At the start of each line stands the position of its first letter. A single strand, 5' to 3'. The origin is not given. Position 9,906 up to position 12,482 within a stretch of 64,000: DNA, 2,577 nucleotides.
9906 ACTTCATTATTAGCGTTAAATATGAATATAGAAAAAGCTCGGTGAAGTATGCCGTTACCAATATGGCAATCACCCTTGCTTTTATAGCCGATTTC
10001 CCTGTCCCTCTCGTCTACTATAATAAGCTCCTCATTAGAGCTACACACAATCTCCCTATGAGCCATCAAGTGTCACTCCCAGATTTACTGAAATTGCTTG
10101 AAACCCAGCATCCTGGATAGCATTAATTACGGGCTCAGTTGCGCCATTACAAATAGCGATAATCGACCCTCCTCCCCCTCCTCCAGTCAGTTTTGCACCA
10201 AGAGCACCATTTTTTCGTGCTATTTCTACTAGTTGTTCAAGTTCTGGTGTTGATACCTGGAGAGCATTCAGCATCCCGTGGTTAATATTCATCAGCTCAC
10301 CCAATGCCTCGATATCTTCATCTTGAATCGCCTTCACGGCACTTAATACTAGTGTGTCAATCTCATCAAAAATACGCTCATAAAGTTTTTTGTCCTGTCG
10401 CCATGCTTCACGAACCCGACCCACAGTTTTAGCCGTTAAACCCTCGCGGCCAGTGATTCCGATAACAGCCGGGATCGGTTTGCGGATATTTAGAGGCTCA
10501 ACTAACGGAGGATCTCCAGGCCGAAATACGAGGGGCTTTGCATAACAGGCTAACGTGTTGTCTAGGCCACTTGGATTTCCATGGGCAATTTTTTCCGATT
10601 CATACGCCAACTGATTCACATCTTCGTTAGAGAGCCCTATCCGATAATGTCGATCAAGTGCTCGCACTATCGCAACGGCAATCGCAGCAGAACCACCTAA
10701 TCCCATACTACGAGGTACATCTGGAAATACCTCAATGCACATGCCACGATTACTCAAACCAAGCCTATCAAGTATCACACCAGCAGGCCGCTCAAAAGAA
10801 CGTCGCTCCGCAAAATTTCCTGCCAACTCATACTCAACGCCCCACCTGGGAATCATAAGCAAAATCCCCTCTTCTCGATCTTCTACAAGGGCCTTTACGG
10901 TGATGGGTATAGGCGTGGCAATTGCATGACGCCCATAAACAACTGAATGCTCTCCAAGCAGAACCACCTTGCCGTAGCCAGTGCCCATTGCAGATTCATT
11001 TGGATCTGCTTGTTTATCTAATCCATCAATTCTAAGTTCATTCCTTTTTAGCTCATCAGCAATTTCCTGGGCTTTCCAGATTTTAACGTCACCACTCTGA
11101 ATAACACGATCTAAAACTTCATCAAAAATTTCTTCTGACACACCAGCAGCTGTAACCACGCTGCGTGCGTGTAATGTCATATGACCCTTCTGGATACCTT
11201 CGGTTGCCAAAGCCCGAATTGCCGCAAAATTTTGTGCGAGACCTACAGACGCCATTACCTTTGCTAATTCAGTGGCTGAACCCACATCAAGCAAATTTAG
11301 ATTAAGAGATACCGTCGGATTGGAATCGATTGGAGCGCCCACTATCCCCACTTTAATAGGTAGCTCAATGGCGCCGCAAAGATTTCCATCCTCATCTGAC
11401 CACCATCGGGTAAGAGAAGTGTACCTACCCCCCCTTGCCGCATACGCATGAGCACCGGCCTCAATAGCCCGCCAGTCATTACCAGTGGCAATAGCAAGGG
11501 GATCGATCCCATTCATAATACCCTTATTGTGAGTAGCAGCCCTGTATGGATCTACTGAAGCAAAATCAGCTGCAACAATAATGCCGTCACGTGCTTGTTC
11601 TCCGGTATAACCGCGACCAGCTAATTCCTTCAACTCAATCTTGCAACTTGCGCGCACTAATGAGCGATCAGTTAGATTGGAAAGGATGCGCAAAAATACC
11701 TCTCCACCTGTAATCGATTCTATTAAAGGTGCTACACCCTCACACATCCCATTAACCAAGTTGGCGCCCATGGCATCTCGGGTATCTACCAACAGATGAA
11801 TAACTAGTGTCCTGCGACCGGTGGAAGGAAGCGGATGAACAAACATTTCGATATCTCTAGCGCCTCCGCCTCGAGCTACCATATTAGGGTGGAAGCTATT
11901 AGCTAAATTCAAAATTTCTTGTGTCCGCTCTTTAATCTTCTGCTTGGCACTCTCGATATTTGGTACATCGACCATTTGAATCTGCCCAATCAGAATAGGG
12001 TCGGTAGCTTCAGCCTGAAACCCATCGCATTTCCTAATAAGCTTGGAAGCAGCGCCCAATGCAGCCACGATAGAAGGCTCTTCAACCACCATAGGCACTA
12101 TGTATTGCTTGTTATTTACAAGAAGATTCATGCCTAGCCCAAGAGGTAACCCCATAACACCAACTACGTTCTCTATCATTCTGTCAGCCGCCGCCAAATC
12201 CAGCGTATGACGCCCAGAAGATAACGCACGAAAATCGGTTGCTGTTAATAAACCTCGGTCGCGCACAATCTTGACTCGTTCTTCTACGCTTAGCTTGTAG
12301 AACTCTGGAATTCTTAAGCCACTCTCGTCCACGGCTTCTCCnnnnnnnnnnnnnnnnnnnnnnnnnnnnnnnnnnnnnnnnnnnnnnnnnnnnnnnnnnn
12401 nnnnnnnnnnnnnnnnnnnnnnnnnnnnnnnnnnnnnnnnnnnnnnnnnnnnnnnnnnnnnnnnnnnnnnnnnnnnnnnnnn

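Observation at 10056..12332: Single-polypeptide fusion of class II HMG-CoA reductase and mevalonate kinase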

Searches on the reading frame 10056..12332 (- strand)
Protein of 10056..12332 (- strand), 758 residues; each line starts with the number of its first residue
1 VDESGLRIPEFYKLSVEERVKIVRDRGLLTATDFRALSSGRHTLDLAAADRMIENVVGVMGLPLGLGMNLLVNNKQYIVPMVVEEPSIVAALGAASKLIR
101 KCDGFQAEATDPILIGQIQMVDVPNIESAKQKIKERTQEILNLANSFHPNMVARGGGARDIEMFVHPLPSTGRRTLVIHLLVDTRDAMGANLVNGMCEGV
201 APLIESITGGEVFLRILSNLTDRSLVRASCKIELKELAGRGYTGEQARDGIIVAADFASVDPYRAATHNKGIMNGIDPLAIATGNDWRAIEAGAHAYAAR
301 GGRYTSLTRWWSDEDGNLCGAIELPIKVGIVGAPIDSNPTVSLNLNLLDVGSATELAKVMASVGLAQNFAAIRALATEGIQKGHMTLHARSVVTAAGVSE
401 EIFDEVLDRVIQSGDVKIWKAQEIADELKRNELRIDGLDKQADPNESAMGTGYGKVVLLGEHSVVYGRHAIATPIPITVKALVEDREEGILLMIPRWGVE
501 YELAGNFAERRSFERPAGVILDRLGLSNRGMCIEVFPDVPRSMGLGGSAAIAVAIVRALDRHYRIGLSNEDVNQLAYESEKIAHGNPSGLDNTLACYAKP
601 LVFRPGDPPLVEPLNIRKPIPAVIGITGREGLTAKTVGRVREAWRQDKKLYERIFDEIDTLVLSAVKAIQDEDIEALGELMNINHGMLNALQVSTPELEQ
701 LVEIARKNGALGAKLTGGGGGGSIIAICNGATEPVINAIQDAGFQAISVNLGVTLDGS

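Call 4: search_protein_families(library=pfam, proteins=[window:10056-12332:-])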
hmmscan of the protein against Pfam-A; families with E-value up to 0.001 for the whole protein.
window:10056-12332:- (758 aa): 3 families
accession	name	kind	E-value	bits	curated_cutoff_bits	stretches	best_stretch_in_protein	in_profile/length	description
PF00368.23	HMG-CoA_red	-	8.7e-107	357.8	27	1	16-389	2-368/368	Hydroxymethylglutaryl-coenzyme A reductase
PF00288.32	GHMP_kinases_N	-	3.4e-17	62.9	22.3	1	520-597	10-84/87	GHMP kinases N terminal domain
PF08544.19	GHMP_kinases_C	-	7.2e-17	62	21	1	665-740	1-80/85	GHMP kinases C terminal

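Call 5: search_protein_families(library=ncbifam, proteins=[window:10056-12332:-])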
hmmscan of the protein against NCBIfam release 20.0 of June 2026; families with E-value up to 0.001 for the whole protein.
window:10056-12332:- (758 aa): 19 families
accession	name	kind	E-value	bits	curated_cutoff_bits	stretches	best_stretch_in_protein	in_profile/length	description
TIGR00532.1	HMG_CoA_R_NAD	equivalog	4.7e-121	404.7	259.95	1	7-389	23-395/395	hydroxymethylglutaryl-CoA reductase, degradative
TIGR00549.1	mevalon_kin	equivalog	5.5e-69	232.7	163.05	1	454-726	3-275/276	mevalonate kinase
NF003036.0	PRK03926.1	equivalog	5.3e-55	186.6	403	1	454-747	8-287/302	mevalonate kinase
NF003006.0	PRK03817.1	equivalog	1.2e-21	77.1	443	2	647-740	232-326/352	galactokinase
TIGR01220.1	Pmev_kin_Gr_pos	equivalog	1.2e-16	60.8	165.7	2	611-732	207-333/358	phosphomevalonate kinase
TIGR00131.1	gal_kin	equivalog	1.5e-15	57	226.65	1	661-742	281-365/388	galactokinase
NF003705.0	PRK05322.1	equivalog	3.2e-15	55.7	385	1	662-730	281-351/388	galactokinase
NF003472.0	PRK05101.1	equivalog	1.3e-14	53.9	499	1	662-740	275-357/382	galactokinase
NF001816.0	PRK00555.1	equivalog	2.1e-14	53.3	509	1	661-745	256-342/363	galactokinase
NF040957.1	Arch_PMK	equivalog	1e-12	48.2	500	1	539-749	88-307/316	phosphomevalonate kinase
NF002288.1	PRK01212.1-4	equivalog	1.4e-12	47.3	194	1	523-749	70-287/303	homoserine kinase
TIGR00533.1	HMG_CoA_R_NADP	equivalog_domain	5.3e-12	45.4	441.8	1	48-205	58-211/402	hydroxymethylglutaryl-CoA reductase (NADPH)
NF049969.1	GlMnHpPKinHddA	equivalog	4.3e-10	39.5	600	1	533-728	100-304/338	D-glycero-D-manno-heptose 7-phosphate kinase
TIGR00920.1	2A060605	subfamily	3.8e-08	32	778.35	1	53-194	525-659/887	hydroxymethylglutaryl-CoA reductase (NADPH)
TIGR00191.1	thrB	equivalog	6.5e-08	31.8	168.25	1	520-732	70-269/304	homoserine kinase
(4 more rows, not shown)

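Call 6: find_homologous_proteins(query=window:10056-12332:-)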
Query window:10056-12332:- (758 aa): 8000 proteins with E <= 0.001 among 8000 candidates; the best 120 are listed.
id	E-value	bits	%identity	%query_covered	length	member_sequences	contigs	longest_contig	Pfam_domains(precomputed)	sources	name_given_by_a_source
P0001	0.0e+0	1671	100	100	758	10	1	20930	PF00368.24,PF00288.33,PF08544.19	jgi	-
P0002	0.0e+0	1601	95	100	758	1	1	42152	PF00368.24,PF00288.33,PF08544.19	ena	-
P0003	0.0e+0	1600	95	100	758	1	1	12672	PF00368.24,PF00288.33,PF08544.19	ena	-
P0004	0.0e+0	1600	95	100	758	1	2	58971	PF00368.24,PF00288.33,PF08544.19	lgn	-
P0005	0.0e+0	1596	94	100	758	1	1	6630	PF00368.24,PF00288.33,PF08544.19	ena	-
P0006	0.0e+0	1595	95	100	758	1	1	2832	PF00368.24,PF00288.33,PF08544.19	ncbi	-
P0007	0.0e+0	1592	94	100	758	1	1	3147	PF00368.24,PF00288.33,PF08544.19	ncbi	-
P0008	0.0e+0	1592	94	100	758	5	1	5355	PF00368.24,PF00288.33,PF08544.19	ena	-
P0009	0.0e+0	1590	94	100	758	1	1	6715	PF00368.24,PF00288.33,PF08544.19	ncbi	-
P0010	0.0e+0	1588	94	100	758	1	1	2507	PF00368.24,PF00288.33,PF08544.19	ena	-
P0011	0.0e+0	1582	94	100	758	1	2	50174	PF00368.24,PF00288.33,PF08544.19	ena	-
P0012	0.0e+0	1581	94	100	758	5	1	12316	PF00368.24,PF00288.33,PF08544.19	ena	-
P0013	0.0e+0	1579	94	100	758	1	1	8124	PF00368.24,PF00288.33,PF08544.19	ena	-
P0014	0.0e+0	1578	94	100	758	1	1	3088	PF00368.24,PF00288.33,PF08544.19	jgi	-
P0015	0.0e+0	1458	85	100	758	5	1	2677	PF00368.24,PF00288.33,PF08544.19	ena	-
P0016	0.0e+0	1358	80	99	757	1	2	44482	PF00368.24,PF00288.33,PF08544.19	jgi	jgi:hydroxymethylglutaryl-CoA reductase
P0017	0.0e+0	1351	80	99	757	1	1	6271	PF00368.24,PF00288.33,PF08544.19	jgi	jgi:hydroxymethylglutaryl-CoA reductase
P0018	0.0e+0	1348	94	84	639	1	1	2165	PF00368.24,PF00288.33,PF08544.19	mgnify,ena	mgnify:FL=1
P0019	0.0e+0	1347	78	99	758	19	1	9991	PF00368.24,PF00288.33,PF08544.19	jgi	jgi:hydroxymethylglutaryl-CoA reductase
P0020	0.0e+0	1346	80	99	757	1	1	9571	PF00368.24,PF00288.33,PF08544.19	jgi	jgi:hydroxymethylglutaryl-CoA reductase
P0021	0.0e+0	1343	79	99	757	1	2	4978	PF00368.24,PF00288.33,PF08544.19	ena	-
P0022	0.0e+0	1341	78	99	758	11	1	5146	PF00368.24,PF00288.33,PF08544.19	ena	-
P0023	0.0e+0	1341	79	99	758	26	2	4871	PF00368.24,PF00288.33,PF08544.19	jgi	jgi:hydroxymethylglutaryl-CoA reductase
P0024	0.0e+0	1340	78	99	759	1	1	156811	PF00368.24,PF00288.33,PF08544.19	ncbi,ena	ncbi:MAG TPA: hydroxymethylglutaryl-CoA reductase, degradative [Gammaproteobacteria bacterium]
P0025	0.0e+0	1339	80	99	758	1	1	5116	PF00368.24,PF00288.33,PF08544.19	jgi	jgi:hydroxymethylglutaryl-CoA reductase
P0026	0.0e+0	1338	78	100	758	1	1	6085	PF00368.24,PF00288.33,PF08544.19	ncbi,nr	ncbi:MAG: hydroxymethylglutaryl-CoA reductase, degradative [Gammaproteobacteria bacterium]|nr:hydrox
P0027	0.0e+0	1338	78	100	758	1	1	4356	PF00368.24,PF00288.33,PF08544.19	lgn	-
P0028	0.0e+0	1337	78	100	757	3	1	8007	PF00368.24,PF00288.33,PF08544.19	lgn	-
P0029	0.0e+0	1337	79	99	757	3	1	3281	PF00368.24,PF00288.33,PF08544.19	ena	-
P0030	0.0e+0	1336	78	99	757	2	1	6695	PF00368.24,PF00288.33,PF08544.19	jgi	-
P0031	0.0e+0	1336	78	99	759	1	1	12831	PF00368.24,PF00288.33,PF08544.19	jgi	jgi:hydroxymethylglutaryl-CoA reductase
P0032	0.0e+0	1335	78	100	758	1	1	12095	PF00368.24,PF00288.33,PF08544.19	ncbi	-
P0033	0.0e+0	1334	78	100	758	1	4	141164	PF00368.24,PF00288.33,PF08544.19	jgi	jgi:hydroxymethylglutaryl-CoA reductase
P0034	0.0e+0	1334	78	99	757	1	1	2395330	PF00368.24,PF00288.33,PF08544.19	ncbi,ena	-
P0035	0.0e+0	1332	78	100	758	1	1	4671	PF00368.24,PF00288.33,PF08544.19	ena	-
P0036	0.0e+0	1331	78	99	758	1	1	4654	PF00368.24,PF00288.33,PF08544.19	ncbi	-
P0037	0.0e+0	1331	78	99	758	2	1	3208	PF00368.24,PF00288.33,PF08544.19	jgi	jgi:hydroxymethylglutaryl-CoA reductase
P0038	0.0e+0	1331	78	99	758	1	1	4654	PF00368.24,PF00288.33,PF08544.19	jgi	-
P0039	0.0e+0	1330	78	99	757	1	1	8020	PF00368.24,PF00288.33,PF08544.19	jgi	jgi:hydroxymethylglutaryl-CoA reductase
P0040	0.0e+0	1330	78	99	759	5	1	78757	PF00368.24,PF00288.33,PF08544.19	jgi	jgi:hydroxymethylglutaryl-CoA reductase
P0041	0.0e+0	1330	78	99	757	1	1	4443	PF00368.24,PF00288.33,PF08544.19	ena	-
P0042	0.0e+0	1329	78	99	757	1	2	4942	PF00368.24,PF00288.33,PF08544.19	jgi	jgi:hydroxymethylglutaryl-CoA reductase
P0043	0.0e+0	1329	78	99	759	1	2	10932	PF00368.24,PF00288.33,PF08544.19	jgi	jgi:hydroxymethylglutaryl-CoA reductase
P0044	0.0e+0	1329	78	99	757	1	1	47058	PF00368.24,PF00288.33,PF08544.19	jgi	jgi:hydroxymethylglutaryl-CoA reductase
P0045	0.0e+0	1328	78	99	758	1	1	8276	PF00368.24,PF00288.33,PF08544.19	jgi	jgi:hydroxymethylglutaryl-CoA reductase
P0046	0.0e+0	1328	78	99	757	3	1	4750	PF00368.24,PF00288.33,PF08544.19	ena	-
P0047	0.0e+0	1327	78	99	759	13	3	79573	PF00368.24,PF00288.33,PF08544.19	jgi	jgi:hydroxymethylglutaryl-CoA reductase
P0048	0.0e+0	1327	78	99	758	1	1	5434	PF00368.24,PF00288.33,PF08544.19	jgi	jgi:hydroxymethylglutaryl-CoA reductase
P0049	0.0e+0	1327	78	99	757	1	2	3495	PF00368.24,PF00288.33,PF08544.19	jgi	jgi:hydroxymethylglutaryl-CoA reductase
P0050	0.0e+0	1327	78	99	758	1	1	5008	PF00368.24,PF00288.33,PF08544.19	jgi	jgi:hydroxymethylglutaryl-CoA reductase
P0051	0.0e+0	1326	77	100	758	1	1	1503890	PF00368.24,PF00288.33,PF08544.19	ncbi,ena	-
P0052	0.0e+0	1326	79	99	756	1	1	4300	PF00368.24,PF00288.33,PF08544.19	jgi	jgi:hydroxymethylglutaryl-CoA reductase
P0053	0.0e+0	1326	78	99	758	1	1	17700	PF00368.24,PF00288.33,PF08544.19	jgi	jgi:hydroxymethylglutaryl-CoA reductase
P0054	0.0e+0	1326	78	99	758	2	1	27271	PF00368.24,PF00288.33,PF08544.19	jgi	jgi:hydroxymethylglutaryl-CoA reductase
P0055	0.0e+0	1325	77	100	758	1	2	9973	PF00368.24,PF00288.33,PF08544.19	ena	-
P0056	0.0e+0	1325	78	99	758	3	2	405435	PF00368.24,PF00288.33,PF08544.19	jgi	jgi:hydroxymethylglutaryl-CoA reductase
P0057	0.0e+0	1325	77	100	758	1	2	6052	PF00368.24,PF00288.33,PF08544.19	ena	-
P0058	0.0e+0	1325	77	99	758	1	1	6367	PF00368.24,PF00288.33,PF08544.19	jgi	jgi:hydroxymethylglutaryl-CoA reductase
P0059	0.0e+0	1325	77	99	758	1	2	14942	PF00368.24,PF00288.33,PF08544.19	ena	-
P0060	0.0e+0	1325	77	99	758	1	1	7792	PF00368.24,PF00288.33,PF08544.19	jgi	-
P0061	0.0e+0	1324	78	100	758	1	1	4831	PF00368.24,PF00288.33,PF08544.19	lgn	-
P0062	0.0e+0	1324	78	99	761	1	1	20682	PF00368.24,PF00288.33,PF08544.19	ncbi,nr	ncbi:MAG TPA: hydroxymethylglutaryl-CoA reductase, degradative [Gammaproteobacteria bacterium]|nr:hy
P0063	0.0e+0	1324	78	99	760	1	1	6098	PF00368.24,PF00288.33,PF08544.19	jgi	jgi:hydroxymethylglutaryl-CoA reductase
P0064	0.0e+0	1324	77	99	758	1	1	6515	PF00368.24,PF00288.33,PF08544.19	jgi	jgi:hydroxymethylglutaryl-CoA reductase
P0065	0.0e+0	1324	77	100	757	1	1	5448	PF00368.24,PF00288.33,PF08544.19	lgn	-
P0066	0.0e+0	1323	79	99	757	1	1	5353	PF00368.24,PF00288.33,PF08544.19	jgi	jgi:hydroxymethylglutaryl-CoA reductase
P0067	0.0e+0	1323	79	99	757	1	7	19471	PF00368.24,PF00288.33,PF08544.19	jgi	jgi:hydroxymethylglutaryl-CoA reductase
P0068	0.0e+0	1323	76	99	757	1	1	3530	PF00368.24,PF00288.33,PF08544.19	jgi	jgi:hydroxymethylglutaryl-CoA reductase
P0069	0.0e+0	1323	77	100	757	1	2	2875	PF00368.24,PF00288.33,PF08544.19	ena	-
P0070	0.0e+0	1322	77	99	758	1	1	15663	PF00368.24,PF00288.33,PF08544.19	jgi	jgi:hydroxymethylglutaryl-CoA reductase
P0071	0.0e+0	1322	78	99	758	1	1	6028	PF00368.24,PF00288.33,PF08544.19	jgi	jgi:hydroxymethylglutaryl-CoA reductase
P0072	0.0e+0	1322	78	99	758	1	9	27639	PF00368.24,PF00288.33,PF08544.19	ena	-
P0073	0.0e+0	1321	77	99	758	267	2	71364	PF00368.24,PF00288.33,PF08544.19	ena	-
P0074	0.0e+0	1321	77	99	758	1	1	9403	PF00368.24,PF00288.33,PF08544.19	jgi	jgi:hydroxymethylglutaryl-CoA reductase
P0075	0.0e+0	1321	77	99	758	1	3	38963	PF00368.24,PF00288.33,PF08544.19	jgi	jgi:hydroxymethylglutaryl-CoA reductase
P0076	0.0e+0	1321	77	99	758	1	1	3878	PF00368.24,PF00288.33,PF08544.19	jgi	jgi:hydroxymethylglutaryl-CoA reductase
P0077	0.0e+0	1321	77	100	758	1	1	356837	PF00368.24,PF00288.33,PF08544.19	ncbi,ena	-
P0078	0.0e+0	1320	77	100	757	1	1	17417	PF00368.24,PF00288.33,PF08544.19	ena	-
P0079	0.0e+0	1320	78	99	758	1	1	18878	PF00368.24,PF00288.33,PF08544.19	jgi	jgi:hydroxymethylglutaryl-CoA reductase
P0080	0.0e+0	1319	78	99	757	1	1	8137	PF00368.24,PF00288.33,PF08544.19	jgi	jgi:hydroxymethylglutaryl-CoA reductase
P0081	0.0e+0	1319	77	99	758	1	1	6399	PF00368.24,PF00288.33,PF08544.19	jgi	jgi:hydroxymethylglutaryl-CoA reductase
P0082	0.0e+0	1319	77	99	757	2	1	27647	PF00368.24,PF00288.33,PF08544.19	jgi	jgi:hydroxymethylglutaryl-CoA reductase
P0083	0.0e+0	1319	77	99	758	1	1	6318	PF00368.24,PF00288.33,PF08544.19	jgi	-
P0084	0.0e+0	1319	78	99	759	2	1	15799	PF00368.24,PF00288.33,PF08544.19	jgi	jgi:hydroxymethylglutaryl-CoA reductase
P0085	0.0e+0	1318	77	100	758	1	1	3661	PF00368.24,PF00288.33,PF08544.19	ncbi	-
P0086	0.0e+0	1318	78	99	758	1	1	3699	PF00368.24,PF00288.33,PF08544.19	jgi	jgi:hydroxymethylglutaryl-CoA reductase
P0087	0.0e+0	1318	77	99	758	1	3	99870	PF00368.24,PF00288.33,PF08544.19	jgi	jgi:hydroxymethylglutaryl-CoA reductase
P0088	0.0e+0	1318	77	100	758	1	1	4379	PF00368.24,PF00288.33,PF08544.19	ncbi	-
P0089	0.0e+0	1317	77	99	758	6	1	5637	PF00368.24,PF00288.33,PF08544.19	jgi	jgi:hydroxymethylglutaryl-CoA reductase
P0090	0.0e+0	1317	77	100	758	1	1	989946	PF00368.24,PF00288.33,PF08544.19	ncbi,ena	-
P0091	0.0e+0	1317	77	99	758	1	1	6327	PF00368.24,PF00288.33,PF08544.19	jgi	-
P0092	0.0e+0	1316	76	100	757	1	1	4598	PF00368.24,PF00288.33,PF08544.19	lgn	-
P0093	0.0e+0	1316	77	99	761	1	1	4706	PF00368.24,PF00288.33,PF08544.19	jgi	jgi:hydroxymethylglutaryl-CoA reductase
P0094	0.0e+0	1316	77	99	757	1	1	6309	PF00368.24,PF00288.33,PF08544.19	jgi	jgi:hydroxymethylglutaryl-CoA reductase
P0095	0.0e+0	1316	77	99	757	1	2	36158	PF00368.24,PF00288.33,PF08544.19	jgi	jgi:hydroxymethylglutaryl-CoA reductase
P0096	0.0e+0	1316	77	99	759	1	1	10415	PF00368.24,PF00288.33,PF08544.19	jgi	jgi:hydroxymethylglutaryl-CoA reductase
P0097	0.0e+0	1315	76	100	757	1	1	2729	PF00368.24,PF00288.33,PF08544.19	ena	-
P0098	0.0e+0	1315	76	100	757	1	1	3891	PF00368.24,PF00288.33,PF08544.19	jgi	-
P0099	0.0e+0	1314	77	100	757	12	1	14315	PF00368.24,PF00288.33,PF08544.19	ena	-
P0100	0.0e+0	1314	76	99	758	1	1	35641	PF00368.24,PF00288.33,PF08544.19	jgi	-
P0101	0.0e+0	1313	76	100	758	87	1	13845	PF00368.24,PF00288.33,PF08544.19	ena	-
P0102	0.0e+0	1312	77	100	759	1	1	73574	PF00368.24,PF00288.33,PF08544.19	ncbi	-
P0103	0.0e+0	1312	76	100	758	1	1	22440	PF00368.24,PF00288.33,PF08544.19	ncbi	-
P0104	0.0e+0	1312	77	100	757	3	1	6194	PF00368.24,PF00288.33,PF08544.19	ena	-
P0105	0.0e+0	1310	77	99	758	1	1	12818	PF00368.24,PF00288.33,PF08544.19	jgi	-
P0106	0.0e+0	1310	77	100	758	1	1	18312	PF00368.24,PF00288.33,PF08544.19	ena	-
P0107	0.0e+0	1310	77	99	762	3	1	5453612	PF00368.24,PF00288.33,PF08544.19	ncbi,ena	-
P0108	0.0e+0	1309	77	99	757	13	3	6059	PF00368.24,PF00288.33,PF08544.19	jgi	jgi:hydroxymethylglutaryl-CoA reductase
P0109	0.0e+0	1309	77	99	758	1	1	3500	PF00368.24,PF00288.33,PF08544.19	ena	-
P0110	0.0e+0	1308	77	100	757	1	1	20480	PF00368.24,PF00288.33,PF08544.19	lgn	-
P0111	0.0e+0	1308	77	99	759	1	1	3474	PF00368.24,PF00288.33,PF08544.19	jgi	jgi:hydroxymethylglutaryl-CoA reductase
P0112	0.0e+0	1308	77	99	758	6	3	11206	PF00368.24,PF00288.33,PF08544.19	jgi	jgi:hydroxymethylglutaryl-CoA reductase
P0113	0.0e+0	1308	77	99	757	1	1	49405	PF00368.24,PF00288.33,PF08544.19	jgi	jgi:hydroxymethylglutaryl-CoA reductase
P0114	0.0e+0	1307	76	100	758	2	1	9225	PF00368.24,PF00288.33,PF08544.19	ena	-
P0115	0.0e+0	1307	78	99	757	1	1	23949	PF00368.24,PF00288.33,PF08544.19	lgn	-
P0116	0.0e+0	1307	76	100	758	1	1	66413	PF00368.24,PF00288.33,PF08544.19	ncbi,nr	ncbi:MAG TPA: hydroxymethylglutaryl-CoA reductase, degradative [Gammaproteobacteria bacterium]|nr:hy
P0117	0.0e+0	1306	78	99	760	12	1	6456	PF00368.24,PF00288.33,PF08544.19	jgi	-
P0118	0.0e+0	1306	77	99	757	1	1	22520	PF00368.24,PF00288.33,PF08544.19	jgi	jgi:hydroxymethylglutaryl-CoA reductase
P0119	0.0e+0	1305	76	99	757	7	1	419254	PF00368.24,PF00288.33,PF08544.19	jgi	jgi:hydroxymethylglutaryl-CoA reductase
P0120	0.0e+0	1305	76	99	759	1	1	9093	PF00368.24,PF00288.33,PF08544.19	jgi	-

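Call 14: search_solved_structures(query=window:10056-12332:-, max_evalue=1e-10, show_alignments=0)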
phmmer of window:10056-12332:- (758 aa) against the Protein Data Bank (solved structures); distinct sequences matched with E-value up to 1e-10: 24.
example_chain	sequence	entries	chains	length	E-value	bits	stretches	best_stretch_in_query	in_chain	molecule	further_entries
6dio_A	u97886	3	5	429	3.6e-118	398.9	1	6-428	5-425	3-hydroxy-3-methylglutaryl coenzyme A reductase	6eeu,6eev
9v7y_A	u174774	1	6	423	7e-118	398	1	23-426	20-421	3-hydroxy-3-methylglutaryl coenzyme A reductase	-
6p7k_A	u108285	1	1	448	2e-112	379.9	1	8-422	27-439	3-hydroxy-3-methylglutaryl coenzyme A reductase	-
1qax_A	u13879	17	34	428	6.6e-112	378.2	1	7-422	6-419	PROTEIN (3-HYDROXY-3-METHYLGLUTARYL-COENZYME A REDUCTASE) | 3-hydroxy-3-methylglutaryl-coenzyme A reductase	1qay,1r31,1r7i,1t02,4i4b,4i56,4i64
5wpj_A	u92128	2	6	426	5.4e-103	348.8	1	11-428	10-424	3-hydroxy-3-methylglutaryl coenzyme A reductase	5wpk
3qae_A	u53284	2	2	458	1.2e-102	347.6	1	11-428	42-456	3-hydroxy-3-methylglutaryl-coenzyme a reductase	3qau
7m3h_A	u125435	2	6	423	4.9e-82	279.5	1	10-410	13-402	Hydroxymethylglutaryl-CoA reductase, degradative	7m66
7m1z_A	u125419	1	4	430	5.2e-82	279.4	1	10-410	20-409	acetyl-CoA C-acetyltransferase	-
7n7s_A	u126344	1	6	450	1.6e-58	201.8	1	50-400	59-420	Hydroxymethylglutaryl-CoA reductase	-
9zw9_A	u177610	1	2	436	1.8e-56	195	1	51-410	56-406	Probable 3-hydroxy-3-methylglutaryl-coenzyme A reductase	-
9zw6_A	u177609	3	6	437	1.8e-56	195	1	51-410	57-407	Probable 3-hydroxy-3-methylglutaryl-coenzyme A reductase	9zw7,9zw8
2hfs_A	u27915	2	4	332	1e-41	146.2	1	447-730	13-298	Mevalonate kinase, putative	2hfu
2x7i_A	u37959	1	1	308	1.5e-34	122.5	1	449-744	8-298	MEVALONATE KINASE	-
8teb_A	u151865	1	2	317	2.3e-29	105.4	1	453-750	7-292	Mevalonate kinase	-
6mde_A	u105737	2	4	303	2.3e-29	105.3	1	453-742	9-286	Mevalonate kinase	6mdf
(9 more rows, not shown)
